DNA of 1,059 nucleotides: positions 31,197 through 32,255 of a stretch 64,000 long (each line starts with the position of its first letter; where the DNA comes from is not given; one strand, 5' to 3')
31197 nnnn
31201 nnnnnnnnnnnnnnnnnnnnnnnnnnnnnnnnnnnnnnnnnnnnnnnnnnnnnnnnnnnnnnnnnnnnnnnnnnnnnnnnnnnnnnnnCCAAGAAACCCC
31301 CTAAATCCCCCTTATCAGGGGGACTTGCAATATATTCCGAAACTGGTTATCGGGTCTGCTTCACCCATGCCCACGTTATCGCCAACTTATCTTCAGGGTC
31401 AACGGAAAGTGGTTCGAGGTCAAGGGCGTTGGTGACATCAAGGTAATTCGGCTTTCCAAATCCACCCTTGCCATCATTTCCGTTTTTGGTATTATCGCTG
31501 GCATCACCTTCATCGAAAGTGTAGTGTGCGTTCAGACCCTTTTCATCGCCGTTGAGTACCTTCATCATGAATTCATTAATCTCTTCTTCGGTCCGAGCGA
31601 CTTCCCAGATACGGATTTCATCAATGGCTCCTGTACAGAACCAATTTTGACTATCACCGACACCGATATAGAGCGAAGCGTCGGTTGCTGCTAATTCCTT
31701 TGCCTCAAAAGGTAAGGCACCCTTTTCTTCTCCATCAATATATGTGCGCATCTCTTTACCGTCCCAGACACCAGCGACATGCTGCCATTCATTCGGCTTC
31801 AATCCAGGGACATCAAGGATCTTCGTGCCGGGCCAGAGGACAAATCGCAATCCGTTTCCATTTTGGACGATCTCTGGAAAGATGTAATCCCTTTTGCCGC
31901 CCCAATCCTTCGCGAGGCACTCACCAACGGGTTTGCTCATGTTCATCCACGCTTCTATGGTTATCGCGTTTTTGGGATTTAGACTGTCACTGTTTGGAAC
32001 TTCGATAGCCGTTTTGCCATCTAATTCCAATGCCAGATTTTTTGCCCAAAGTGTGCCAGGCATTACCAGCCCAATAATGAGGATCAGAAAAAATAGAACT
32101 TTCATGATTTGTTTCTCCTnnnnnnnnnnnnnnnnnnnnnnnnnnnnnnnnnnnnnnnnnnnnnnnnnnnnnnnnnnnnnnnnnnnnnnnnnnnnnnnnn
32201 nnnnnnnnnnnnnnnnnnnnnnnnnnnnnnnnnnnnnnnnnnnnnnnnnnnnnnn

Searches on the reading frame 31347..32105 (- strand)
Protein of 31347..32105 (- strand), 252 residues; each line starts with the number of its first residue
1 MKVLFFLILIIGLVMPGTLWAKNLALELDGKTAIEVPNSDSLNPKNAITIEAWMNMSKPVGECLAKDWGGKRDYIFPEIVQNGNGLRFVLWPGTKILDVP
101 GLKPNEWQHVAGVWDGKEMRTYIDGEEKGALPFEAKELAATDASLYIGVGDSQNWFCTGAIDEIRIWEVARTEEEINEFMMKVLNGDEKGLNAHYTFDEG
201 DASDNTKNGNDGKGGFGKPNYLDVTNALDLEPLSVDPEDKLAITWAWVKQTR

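Call 3: search_protein_families(library=pfam, proteins=[window:31347-32105:-], max_evalue=0.1)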
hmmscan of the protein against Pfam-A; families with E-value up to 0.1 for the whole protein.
window:31347-32105:- (252 aa): 2 families
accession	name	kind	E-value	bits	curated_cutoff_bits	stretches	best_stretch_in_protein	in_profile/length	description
PF13385.13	Laminin_G_3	-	4.2e-27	95.6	27.6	1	30-177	3-151/151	Concanavalin A-like lectin/glucanases superfamily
PF02210.31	Laminin_G_2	-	0.02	15.8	22.9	1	71-148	17-97/126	Laminin G domain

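Call 4: search_protein_families(library=ncbifam, proteins=[window:31347-32105:-], max_evalue=0.1)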
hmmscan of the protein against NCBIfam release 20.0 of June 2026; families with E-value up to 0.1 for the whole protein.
window:31347-32105:- (252 aa): 1 family
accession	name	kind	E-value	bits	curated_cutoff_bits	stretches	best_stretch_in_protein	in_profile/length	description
NF052521.1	TafC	equivalog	1.7e-07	30.7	410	1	22-187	191-367/373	TafC family fimbrial protein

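Call 45: search_protein_families(library=padloc, proteins=[window:31347-32105:-], max_evalue=0.01)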
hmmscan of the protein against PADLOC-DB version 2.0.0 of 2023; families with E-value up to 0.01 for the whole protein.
window:31347-32105:- (252 aa): 0 families
